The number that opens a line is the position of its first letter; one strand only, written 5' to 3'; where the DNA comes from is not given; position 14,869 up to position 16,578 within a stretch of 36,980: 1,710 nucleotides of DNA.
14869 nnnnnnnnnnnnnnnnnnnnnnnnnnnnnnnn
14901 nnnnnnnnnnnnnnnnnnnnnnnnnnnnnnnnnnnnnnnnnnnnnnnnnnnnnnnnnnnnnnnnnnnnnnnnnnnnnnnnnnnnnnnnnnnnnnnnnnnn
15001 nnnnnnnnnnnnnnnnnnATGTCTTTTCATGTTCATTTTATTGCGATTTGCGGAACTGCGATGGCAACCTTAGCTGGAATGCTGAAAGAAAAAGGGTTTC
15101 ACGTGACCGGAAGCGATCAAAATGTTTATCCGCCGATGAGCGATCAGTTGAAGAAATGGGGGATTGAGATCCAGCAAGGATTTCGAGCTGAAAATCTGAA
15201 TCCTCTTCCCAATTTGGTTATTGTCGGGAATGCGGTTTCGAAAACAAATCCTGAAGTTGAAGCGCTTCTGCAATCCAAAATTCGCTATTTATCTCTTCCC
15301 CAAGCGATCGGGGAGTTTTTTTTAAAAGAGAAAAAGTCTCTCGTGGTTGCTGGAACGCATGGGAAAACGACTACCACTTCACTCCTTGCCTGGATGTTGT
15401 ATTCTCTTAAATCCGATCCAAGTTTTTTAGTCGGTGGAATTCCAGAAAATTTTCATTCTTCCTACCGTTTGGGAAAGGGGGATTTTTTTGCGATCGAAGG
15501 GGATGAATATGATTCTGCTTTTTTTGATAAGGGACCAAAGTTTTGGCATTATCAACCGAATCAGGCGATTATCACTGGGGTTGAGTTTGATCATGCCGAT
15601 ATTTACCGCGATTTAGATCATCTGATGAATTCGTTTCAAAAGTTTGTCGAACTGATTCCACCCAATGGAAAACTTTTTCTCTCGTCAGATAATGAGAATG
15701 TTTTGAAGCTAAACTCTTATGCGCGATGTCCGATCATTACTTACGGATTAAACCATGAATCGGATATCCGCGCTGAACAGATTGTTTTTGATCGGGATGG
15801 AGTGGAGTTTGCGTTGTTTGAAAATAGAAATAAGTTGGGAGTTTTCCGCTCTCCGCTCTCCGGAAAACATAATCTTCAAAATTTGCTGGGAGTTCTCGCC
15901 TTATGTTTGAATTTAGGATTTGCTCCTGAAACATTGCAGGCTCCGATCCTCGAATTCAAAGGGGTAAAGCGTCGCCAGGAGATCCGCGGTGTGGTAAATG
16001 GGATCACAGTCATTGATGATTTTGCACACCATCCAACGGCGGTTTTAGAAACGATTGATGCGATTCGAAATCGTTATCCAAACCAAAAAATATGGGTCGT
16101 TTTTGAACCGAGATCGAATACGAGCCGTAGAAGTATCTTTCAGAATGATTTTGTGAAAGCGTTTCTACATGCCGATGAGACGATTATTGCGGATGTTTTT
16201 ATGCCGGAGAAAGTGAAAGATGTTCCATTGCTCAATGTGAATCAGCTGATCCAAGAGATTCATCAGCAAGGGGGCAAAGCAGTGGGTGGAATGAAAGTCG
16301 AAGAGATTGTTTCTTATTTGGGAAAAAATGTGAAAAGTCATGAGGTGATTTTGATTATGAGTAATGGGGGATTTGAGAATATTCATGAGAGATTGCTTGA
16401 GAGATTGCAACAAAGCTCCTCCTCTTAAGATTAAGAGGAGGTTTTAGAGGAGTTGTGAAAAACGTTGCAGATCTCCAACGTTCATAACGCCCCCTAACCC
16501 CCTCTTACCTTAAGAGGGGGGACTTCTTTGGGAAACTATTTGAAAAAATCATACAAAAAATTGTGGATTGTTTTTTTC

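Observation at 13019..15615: Nested 5'-end duplications of mpl: a xenologous frameshifted fragment, a start-region relic and the intact gene bracket cargo DNA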

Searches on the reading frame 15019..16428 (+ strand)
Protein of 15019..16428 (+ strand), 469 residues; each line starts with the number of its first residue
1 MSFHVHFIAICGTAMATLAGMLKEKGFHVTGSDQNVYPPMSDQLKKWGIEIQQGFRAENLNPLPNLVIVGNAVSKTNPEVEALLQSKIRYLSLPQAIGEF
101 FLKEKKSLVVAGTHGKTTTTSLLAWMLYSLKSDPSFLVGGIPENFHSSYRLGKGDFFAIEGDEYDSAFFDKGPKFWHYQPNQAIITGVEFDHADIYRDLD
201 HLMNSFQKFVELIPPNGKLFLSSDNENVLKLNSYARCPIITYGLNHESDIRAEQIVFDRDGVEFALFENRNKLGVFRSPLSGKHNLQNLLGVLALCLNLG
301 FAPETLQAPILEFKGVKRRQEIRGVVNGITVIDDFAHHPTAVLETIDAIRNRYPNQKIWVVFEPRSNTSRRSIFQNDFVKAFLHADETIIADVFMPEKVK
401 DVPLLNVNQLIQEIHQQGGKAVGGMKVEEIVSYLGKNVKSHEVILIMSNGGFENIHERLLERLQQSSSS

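Call 9: search_protein_families(library=pfam, proteins=[window:15019-16428:+], max_evalue=0.01)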
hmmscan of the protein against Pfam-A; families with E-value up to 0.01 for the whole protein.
window:15019-16428:+ (469 aa): 3 families
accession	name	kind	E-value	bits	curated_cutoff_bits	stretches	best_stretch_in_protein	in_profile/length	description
PF08245.18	Mur_ligase_M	-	5.5e-26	92.2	24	1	110-295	1-199/200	Mur ligase middle domain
PF01225.30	Mur_ligase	-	2.7e-21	76.2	21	1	4-101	1-91/95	Mur ligase family, catalytic domain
PF02875.26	Mur_ligase_C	-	1e-14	55.9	28.4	1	318-450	1-127/127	Mur ligase, glutamate ligase domain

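Call 10: find_related_loci(query=window:15019-16428:+, collection=genome_contigs, flank=10000)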
Query window:15019-16428:+ (469 aa) in genome_contigs; peptide patterns used: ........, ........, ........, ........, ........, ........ (x = any residue, [..] = any of these).
154 stretches matched a pattern; 7 encode a relative of the query (tblastn E <= 1e-3); 7 distinct loci.
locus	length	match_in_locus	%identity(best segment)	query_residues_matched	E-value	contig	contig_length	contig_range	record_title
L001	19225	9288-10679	95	1-464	0e+0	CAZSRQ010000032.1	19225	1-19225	MAG TPA_asm: uncultured Pseudomonadota bacterium isolate binchicken_co105_417 genome assembly, contig: NODE_3564_length_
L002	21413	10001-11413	48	5-467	8e-143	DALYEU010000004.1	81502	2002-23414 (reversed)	MAG TPA_asm: bacterium isolate CTOTU14262 NODE_40_length_81502_cov_7.887436, whole genome shotgun sequence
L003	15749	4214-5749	45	5-467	8e-141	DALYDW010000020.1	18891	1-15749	MAG TPA_asm: bacterium isolate CTOTU14239 NODE_644_length_18891_cov_3.588554, whole genome shotgun sequence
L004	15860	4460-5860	48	5-463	8e-140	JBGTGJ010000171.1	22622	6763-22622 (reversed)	MAG: bacterium isolate JTS-RE212 k141_5522942, whole genome shotgun sequence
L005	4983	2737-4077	46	1-465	3e-129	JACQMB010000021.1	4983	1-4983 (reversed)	MAG: Deltaproteobacteria bacterium isolate NC_groundwater_1218_Ag_S-0.1um_53_77 S_p1_S3_coassembly_k141_162823, whole ge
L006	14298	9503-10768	32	2-461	4e-67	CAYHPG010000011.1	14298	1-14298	MAG TPA_asm: uncultured Gammaproteobacteria bacterium isolate ERP119705_co14_260 genome assembly, contig: NODE_4981_leng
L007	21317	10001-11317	28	5-455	6e-56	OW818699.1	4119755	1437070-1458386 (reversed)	metagenome genome assembly, chromosome: 1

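Call 14: find_related_loci(query=window:15019-16428:+, collection=metagenome_contigs, flank=10000)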
Query window:15019-16428:+ (469 aa) in metagenome_contigs; peptide patterns used: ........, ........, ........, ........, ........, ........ (x = any residue, [..] = any of these).
324 stretches matched a pattern; 10 encode a relative of the query (tblastn E <= 1e-3); 10 distinct loci.
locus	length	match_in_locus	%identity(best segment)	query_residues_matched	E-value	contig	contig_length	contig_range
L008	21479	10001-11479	66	1-463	0e+0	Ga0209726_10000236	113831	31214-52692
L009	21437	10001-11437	63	1-465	0e+0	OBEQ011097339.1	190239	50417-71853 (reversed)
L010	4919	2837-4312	63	1-463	0e+0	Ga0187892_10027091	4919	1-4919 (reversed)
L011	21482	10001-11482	49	4-469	5e-155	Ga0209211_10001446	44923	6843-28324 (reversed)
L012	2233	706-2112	50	5-465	1e-162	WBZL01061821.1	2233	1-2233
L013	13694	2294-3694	48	5-464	4e-147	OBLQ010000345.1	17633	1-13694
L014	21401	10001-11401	48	2-468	9e-153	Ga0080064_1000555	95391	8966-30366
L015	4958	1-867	47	170-459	6e-79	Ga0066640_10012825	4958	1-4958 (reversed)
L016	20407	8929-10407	66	1-463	0e+0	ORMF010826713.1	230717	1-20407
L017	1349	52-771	39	238-468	2e-57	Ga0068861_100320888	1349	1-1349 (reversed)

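Call 18: find_homologous_proteins(query=window:15019-16428:+, max_evalue=1e-100)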
Query window:15019-16428:+ (469 aa): 7950 proteins with E <= 1e-100 among 8000 candidates; the best 120 are listed.
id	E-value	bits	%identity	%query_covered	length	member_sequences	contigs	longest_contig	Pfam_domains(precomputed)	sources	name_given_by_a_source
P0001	0.0e+0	1068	100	100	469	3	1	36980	PF02875.27,PF08245.19,PF01225.31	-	-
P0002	3.9e-212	723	68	99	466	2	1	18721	PF02875.27,PF08245.19,PF01225.31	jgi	jgi:UDP-N-acetylmuramate: L-alanyl-gamma-D-glutamyl-meso-diaminopimelate ligase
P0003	8.2e-212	722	66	99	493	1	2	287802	PF02875.27,PF08245.19,PF01225.31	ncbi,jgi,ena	-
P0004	3.1e-211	720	68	99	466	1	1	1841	PF02875.27,PF08245.19,PF01225.31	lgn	-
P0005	1.5e-209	714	67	99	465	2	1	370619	PF02875.27,PF08245.19,PF01225.31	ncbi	ncbi:MAG: UDP-N-acetylmuramate:L-alanyl-gamma-D-glutamyl-meso-diaminopimelate ligase [bacterium]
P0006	2.2e-209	714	67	99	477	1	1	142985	PF02875.27,PF08245.19,PF01225.31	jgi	jgi:UDP-N-acetylmuramate: L-alanyl-gamma-D-glutamyl-meso-diaminopimelate ligase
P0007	4.3e-205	700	66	99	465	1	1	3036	PF02875.27,PF08245.19,PF01225.31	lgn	-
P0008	1.0e-201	689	63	99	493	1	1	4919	PF02875.27,PF08245.19,PF01225.31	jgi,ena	-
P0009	1.0e-201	689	63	99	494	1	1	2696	PF02875.27,PF08245.19,PF01225.31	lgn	-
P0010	7.0e-201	686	63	99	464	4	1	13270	PF02875.27,PF08245.19,PF01225.31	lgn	-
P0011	8.0e-201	686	64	99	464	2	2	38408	PF02875.27,PF08245.19,PF01225.31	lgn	-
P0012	1.5e-200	685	64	99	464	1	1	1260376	PF02875.27,PF08245.19,PF01225.31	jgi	-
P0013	5.3e-199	680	64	98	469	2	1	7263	PF02875.27,PF08245.19,PF01225.31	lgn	-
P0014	1.1e-197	675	63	99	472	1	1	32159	PF02875.27,PF08245.19,PF01225.31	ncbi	-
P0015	1.3e-197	675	63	99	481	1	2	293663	PF02875.27,PF08245.19,PF01225.31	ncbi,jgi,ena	-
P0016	7.4e-197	673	64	98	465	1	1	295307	PF02875.27,PF08245.19,PF01225.31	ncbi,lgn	-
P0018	1.3e-196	672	63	98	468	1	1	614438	PF02875.27,PF08245.19,PF01225.31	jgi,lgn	-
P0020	3.0e-196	671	60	98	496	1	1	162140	PF02875.27,PF08245.19,PF01225.31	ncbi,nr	ncbi:MAG: UDP-N-acetylmuramate--L-alanine ligase [Deltaproteobacteria bacterium]|nr:UDP-N-acetylmura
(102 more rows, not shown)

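Call 21: find_encoding_contigs(protein=P0133, flank=10000)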
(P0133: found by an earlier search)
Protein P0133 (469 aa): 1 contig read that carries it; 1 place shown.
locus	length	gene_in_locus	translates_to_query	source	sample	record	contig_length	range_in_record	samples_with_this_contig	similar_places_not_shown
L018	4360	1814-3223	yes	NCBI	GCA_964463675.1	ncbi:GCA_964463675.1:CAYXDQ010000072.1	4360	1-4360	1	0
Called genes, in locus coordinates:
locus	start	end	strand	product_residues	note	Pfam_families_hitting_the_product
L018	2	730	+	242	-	?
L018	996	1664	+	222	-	-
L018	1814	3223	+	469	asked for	PF01225:Mur_ligase, PF08245:Mur_ligase_M, PF02875:Mur_ligase_C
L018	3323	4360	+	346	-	?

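Call 36: search_protein_families(library=pfam, proteins=[L001:7904-8983:+, L010:2315-2548:+, L010:2535-2795:+, L009:8924-9388:+, L009:9626-9907:+, L008:8833-9057:+, L008:9032-9304:+, L008:9366-9626:+, L008:9610-9999:+, L008:8485-8766:+], max_evalue=0.01)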
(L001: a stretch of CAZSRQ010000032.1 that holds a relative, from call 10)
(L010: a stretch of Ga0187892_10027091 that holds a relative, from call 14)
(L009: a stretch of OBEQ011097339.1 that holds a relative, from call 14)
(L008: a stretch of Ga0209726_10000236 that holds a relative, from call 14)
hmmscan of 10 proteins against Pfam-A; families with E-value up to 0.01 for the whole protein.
L001:7904-8983:+ (359 aa): 0 families

L010:2315-2548:+ (77 aa): 0 families

L010:2535-2795:+ (86 aa): 2 families
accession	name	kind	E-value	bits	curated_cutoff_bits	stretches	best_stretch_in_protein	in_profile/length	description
PF05016.21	ParE_toxin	-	4.5e-11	43.6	23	1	6-85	1-89/89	ParE toxin of type II toxin-antitoxin system, parDE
PF15781.12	ParE-like_toxin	-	5.7e-05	23.4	28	1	9-86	4-84/87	ParE-like toxin of type II bacterial toxin-antitoxin system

L009:8924-9388:+ (154 aa): 2 families
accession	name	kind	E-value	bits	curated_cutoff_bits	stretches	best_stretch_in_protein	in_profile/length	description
PF01927.22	Mut7-C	-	1.7e-39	135.7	23.3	1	1-145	1-145/146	Mut7-C RNAse domain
PF18480.7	DUF5615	-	4.9e-05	23.6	23.8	1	1-51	1-57/110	Domain of unknown function (DUF5615)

L009:9626-9907:+ (93 aa): 8 families
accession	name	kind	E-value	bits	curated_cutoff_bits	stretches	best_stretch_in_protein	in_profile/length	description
PF13744.12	HTH_37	-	6.4e-11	42.3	27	1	23-90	13-80/80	Helix-turn-helix domain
PF01381.28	HTH_3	-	1.5e-07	31.8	23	1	38-80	6-47/55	Helix-turn-helix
PF13560.12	HTH_31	-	9.1e-06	26.3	27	1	41-83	14-56/64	Helix-turn-helix domain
PF13443.12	HTH_26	-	3e-05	24.6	22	1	38-78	7-47/63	Cro/C1-type HTH DNA-binding domain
PF04967.18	HTH_10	-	0.00075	19.7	23.1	0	2-28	22-48/53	HTH DNA binding domain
PF09339.16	HTH_IclR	-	0.0025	18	22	0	42-63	19-40/52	IclR helix-turn-helix domain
PF13412.12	HTH_24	-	0.0034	17.4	21.9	0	43-59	19-35/48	Winged helix-turn-helix DNA-binding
PF04545.22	Sigma70_r4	-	0.0068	16.3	24.1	0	39-68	18-47/50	Sigma-70, region 4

L008:8833-9057:+ (74 aa): 1 family
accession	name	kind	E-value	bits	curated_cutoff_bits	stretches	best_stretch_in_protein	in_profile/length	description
PF13711.11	DUF4160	-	8.1e-05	23.2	23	1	39-67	38-65/65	Domain of unknown function (DUF4160)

L008:9032-9304:+ (90 aa): 1 family
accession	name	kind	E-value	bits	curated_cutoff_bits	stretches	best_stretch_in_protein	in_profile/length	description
PF10387.14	DUF2442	-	2.9e-24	85.5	23.9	1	12-81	1-71/72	Protein of unknown function (DUF2442)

L008:9366-9626:+ (86 aa): 0 families

L008:9610-9999:+ (129 aa): 0 families

L008:8485-8766:+ (93 aa): 0 families
